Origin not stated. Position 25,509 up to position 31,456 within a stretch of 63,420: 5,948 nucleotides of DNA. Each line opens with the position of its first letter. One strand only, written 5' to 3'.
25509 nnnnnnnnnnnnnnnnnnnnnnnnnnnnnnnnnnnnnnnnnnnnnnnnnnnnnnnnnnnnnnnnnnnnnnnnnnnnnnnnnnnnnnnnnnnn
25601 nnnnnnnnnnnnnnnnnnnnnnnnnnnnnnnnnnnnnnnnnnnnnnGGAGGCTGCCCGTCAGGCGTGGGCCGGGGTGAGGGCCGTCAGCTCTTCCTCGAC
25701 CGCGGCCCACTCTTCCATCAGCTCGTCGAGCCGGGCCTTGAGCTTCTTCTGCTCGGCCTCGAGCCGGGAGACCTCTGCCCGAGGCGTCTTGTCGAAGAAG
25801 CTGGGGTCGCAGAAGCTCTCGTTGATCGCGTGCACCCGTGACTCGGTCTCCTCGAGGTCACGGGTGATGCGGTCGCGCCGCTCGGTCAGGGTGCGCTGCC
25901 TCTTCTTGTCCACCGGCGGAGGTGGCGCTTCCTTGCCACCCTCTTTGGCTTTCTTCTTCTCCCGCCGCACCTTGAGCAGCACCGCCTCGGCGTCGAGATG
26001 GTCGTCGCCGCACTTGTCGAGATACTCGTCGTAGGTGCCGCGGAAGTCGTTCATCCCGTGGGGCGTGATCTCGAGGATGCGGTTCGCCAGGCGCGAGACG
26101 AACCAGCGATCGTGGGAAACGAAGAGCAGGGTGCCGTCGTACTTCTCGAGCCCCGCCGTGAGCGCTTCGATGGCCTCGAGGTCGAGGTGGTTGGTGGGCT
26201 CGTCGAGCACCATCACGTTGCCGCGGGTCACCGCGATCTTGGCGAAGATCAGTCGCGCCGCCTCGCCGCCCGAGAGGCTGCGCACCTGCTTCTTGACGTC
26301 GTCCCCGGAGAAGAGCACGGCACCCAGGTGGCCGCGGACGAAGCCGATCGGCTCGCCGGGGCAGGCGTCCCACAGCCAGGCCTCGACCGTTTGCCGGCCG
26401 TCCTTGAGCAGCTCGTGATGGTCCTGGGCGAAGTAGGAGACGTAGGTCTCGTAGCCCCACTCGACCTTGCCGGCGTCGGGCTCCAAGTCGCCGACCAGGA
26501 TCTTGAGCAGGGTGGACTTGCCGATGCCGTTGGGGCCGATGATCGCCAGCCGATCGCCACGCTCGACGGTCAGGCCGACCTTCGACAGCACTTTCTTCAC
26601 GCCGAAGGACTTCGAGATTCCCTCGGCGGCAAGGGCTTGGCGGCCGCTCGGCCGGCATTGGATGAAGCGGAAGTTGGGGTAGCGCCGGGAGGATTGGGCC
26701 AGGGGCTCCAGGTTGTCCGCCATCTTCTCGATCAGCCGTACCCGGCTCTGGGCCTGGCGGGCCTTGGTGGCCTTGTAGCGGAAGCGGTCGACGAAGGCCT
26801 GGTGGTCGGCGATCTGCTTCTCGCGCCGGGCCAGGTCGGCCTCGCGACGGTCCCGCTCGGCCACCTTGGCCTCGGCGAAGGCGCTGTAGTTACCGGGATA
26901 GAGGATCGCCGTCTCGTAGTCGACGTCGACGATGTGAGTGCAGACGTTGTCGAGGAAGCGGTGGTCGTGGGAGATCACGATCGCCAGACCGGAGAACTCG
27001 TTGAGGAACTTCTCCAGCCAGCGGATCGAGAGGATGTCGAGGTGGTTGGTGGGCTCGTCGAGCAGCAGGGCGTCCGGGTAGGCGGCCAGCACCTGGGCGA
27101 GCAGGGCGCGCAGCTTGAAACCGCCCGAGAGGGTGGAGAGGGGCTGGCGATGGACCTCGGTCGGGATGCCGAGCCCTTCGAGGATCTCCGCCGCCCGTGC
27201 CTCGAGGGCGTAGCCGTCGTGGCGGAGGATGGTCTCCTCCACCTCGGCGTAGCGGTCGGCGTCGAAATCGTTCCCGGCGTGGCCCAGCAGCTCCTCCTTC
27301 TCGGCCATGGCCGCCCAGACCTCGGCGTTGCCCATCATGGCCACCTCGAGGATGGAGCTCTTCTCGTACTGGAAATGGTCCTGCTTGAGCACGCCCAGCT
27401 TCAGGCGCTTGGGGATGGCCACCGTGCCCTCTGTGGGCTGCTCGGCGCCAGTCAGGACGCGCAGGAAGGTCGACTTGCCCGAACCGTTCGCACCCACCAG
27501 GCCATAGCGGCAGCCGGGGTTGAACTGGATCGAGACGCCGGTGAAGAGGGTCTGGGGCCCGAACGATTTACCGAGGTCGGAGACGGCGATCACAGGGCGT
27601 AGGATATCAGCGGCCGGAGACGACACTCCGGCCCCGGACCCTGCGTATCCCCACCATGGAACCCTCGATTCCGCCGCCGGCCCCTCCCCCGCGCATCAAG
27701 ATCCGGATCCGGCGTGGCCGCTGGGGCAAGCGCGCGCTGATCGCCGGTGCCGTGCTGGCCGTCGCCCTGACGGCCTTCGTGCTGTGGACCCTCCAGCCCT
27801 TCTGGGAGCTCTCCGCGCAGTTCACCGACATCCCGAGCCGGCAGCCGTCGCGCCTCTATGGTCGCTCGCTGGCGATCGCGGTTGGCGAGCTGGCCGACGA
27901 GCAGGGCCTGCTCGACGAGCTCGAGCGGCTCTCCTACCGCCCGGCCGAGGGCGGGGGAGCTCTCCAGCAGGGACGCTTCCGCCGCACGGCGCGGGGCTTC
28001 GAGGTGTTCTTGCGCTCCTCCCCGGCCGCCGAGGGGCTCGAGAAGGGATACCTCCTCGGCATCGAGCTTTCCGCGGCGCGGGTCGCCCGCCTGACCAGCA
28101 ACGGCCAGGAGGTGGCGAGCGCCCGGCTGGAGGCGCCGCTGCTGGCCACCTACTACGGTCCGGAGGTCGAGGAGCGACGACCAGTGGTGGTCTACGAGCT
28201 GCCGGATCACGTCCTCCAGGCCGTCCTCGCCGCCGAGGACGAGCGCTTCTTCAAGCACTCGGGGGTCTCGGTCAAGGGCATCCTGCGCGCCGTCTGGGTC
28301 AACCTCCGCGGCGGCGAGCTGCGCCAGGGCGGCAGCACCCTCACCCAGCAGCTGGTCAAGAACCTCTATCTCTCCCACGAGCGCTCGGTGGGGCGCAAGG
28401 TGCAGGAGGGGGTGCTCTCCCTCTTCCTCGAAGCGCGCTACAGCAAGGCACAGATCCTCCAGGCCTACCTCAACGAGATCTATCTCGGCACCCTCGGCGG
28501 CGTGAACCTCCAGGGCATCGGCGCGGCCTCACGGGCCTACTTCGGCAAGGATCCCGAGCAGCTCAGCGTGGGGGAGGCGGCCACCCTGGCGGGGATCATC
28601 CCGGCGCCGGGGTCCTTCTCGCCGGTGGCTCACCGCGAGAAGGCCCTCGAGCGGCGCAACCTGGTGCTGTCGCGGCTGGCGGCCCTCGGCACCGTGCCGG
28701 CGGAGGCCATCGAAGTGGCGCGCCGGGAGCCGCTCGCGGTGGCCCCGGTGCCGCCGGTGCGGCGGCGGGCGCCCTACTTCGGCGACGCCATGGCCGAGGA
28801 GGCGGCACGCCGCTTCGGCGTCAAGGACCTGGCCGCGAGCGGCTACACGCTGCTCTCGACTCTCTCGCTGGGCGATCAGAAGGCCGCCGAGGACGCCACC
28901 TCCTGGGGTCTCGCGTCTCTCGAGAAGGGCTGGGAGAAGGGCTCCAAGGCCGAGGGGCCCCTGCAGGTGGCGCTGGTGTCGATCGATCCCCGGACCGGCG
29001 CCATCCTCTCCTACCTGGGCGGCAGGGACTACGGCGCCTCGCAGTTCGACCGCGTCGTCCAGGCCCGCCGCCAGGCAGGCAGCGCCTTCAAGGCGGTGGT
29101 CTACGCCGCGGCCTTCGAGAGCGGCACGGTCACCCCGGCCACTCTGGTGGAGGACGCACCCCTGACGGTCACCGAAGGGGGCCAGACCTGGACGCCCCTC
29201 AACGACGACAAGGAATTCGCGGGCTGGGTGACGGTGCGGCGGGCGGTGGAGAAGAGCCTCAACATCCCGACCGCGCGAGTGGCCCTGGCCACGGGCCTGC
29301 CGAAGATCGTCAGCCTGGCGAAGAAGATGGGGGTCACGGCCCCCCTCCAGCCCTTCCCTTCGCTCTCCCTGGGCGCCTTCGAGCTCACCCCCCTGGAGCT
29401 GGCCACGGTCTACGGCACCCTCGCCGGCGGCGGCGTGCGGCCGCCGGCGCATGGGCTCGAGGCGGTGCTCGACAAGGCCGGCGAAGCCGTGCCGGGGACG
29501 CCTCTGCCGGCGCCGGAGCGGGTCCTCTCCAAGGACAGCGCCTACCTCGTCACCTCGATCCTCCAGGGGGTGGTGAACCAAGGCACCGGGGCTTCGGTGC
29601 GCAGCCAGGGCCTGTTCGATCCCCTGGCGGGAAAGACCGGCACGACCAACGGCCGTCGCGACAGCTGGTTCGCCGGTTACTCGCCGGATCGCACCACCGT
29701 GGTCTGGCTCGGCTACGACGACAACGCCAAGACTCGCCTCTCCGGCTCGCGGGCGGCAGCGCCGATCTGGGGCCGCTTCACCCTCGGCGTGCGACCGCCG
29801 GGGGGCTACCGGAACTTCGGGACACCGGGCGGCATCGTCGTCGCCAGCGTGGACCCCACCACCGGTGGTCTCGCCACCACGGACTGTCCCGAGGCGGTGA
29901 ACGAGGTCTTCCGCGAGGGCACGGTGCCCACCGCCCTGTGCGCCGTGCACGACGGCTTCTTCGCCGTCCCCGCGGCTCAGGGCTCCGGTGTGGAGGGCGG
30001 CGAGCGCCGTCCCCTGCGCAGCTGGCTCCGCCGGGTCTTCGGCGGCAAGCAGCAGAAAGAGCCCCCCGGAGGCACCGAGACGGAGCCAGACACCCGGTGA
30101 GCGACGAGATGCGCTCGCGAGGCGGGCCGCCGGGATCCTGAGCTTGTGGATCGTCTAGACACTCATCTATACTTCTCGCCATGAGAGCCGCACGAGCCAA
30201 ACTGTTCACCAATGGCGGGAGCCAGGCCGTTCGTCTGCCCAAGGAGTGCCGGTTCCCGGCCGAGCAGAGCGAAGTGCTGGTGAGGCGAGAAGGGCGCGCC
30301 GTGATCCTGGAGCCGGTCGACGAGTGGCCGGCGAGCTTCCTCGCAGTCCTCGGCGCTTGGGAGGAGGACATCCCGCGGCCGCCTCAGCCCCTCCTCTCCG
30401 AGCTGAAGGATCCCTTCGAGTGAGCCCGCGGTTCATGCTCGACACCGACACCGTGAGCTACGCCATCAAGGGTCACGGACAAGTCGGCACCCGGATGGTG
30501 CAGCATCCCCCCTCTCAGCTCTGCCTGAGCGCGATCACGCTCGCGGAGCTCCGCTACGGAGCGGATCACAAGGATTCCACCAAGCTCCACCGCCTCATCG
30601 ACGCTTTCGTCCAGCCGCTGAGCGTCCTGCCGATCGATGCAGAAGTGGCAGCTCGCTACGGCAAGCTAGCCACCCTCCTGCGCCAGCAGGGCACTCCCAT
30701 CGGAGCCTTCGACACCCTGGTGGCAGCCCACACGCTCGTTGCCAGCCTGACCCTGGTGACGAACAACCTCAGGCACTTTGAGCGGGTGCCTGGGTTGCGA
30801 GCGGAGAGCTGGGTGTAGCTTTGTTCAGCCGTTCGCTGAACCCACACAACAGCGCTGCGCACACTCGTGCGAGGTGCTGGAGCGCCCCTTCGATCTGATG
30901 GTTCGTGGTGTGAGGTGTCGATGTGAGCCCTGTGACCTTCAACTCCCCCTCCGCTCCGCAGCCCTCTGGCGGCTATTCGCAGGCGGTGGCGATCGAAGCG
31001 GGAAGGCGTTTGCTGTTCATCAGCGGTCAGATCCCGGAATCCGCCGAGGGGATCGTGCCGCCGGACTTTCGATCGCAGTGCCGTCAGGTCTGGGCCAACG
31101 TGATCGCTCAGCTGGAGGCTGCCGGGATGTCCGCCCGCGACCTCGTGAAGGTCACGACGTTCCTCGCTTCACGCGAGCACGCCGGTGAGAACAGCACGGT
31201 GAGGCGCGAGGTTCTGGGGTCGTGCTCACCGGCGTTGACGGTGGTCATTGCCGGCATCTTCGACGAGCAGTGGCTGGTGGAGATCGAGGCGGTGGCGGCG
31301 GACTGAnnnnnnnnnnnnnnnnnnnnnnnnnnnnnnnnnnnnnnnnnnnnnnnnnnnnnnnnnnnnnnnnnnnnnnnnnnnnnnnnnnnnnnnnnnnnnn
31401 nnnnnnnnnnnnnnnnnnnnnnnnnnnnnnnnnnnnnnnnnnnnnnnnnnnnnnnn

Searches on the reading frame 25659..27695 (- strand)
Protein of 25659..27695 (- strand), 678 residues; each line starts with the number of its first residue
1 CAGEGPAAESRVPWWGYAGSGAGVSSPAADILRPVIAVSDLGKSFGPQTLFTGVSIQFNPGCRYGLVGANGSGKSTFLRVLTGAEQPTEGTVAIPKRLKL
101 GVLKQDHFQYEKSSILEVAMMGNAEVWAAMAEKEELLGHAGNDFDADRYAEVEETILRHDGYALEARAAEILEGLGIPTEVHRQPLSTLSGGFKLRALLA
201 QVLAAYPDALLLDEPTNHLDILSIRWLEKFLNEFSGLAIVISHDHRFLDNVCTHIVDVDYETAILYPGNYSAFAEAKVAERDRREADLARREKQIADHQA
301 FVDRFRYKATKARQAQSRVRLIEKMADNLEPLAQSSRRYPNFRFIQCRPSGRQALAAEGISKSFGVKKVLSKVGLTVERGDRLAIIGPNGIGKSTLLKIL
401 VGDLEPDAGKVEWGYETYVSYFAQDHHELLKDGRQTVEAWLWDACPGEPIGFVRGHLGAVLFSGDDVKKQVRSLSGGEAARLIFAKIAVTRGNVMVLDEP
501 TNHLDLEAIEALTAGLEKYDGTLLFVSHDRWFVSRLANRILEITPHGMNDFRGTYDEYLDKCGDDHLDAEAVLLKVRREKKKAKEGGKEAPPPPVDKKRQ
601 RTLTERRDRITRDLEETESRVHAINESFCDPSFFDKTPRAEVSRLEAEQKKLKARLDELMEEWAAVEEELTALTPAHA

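Call 30: search_protein_families(library=pfam, proteins=[window:25659-27695:-], max_evalue=0.0001)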
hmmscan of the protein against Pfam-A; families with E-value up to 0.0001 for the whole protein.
window:25659-27695:- (678 aa): 10 families
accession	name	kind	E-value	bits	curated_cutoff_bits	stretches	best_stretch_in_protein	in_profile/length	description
PF00005.33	ABC_tran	-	4.8e-47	160.4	25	2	52-217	2-137/137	ABC transporter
PF12848.13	ABC_tran_Xtn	-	9.5e-22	77.3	25.9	1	256-342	1-83/85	ABC transporter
PF13304.12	AAA_21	-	9.1e-17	62.5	27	0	65-82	3-20/304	AAA domain, putative AbiEii toxin, Type IV TA system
PF02463.25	SMC_N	-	2e-09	37.7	40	0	473-542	136-210/220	RecF/RecN/SMC N terminal domain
PF16326.10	ABC_tran_CTD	-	2.2e-08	34.6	32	1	604-668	7-69/69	ABC transporter C-terminal domain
PF13555.12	AAA_29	-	8.3e-08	32.3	27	0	51-83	12-48/61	P-loop containing region of AAA domain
PF13191.12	AAA_16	-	1.6e-05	25.9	32.6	0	383-437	27-86/167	AAA ATPase domain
PF01926.29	MMR_HSR1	-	4.6e-05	23.9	21.9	0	64-90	2-28/113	50S ribosome-binding GTPase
PF13175.12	AAA_15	-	6.7e-05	23.1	32.1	0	384-400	27-43/374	AAA ATPase domain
PF05272.17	VapE-like_dom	-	8.3e-05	22.6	25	0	41-88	27-78/217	Virulence-associated protein E-like domain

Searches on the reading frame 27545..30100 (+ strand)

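Call 30: search_protein_families(library=pfam, proteins=[window:27545-30100:+], max_evalue=0.0001)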
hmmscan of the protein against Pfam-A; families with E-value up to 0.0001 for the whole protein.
window:27545-30100:+ (851 aa): 3 families
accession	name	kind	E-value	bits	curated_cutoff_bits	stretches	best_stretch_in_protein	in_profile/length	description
PF00912.28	Transgly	-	1e-60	204.7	27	1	207-378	10-177/178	Transglycosylase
PF00905.27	Transpeptidase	-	3.9e-30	105.5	22.1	1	477-741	3-293/299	Penicillin binding protein transpeptidase domain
PF14814.11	UB2H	-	2.6e-07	31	27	1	114-195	4-85/85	Bifunctional transglycosylase second domain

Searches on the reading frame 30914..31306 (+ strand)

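Call 30: search_protein_families(library=pfam, proteins=[window:30914-31306:+], max_evalue=0.0001)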
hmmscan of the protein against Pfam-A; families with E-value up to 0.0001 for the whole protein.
window:30914-31306:+ (130 aa): 1 family
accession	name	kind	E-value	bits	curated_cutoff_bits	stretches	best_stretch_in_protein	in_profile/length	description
PF01042.26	Ribonuc_L-PSP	-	2.4e-21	76.4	27.3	1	13-129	3-120/121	Endoribonuclease L-PSP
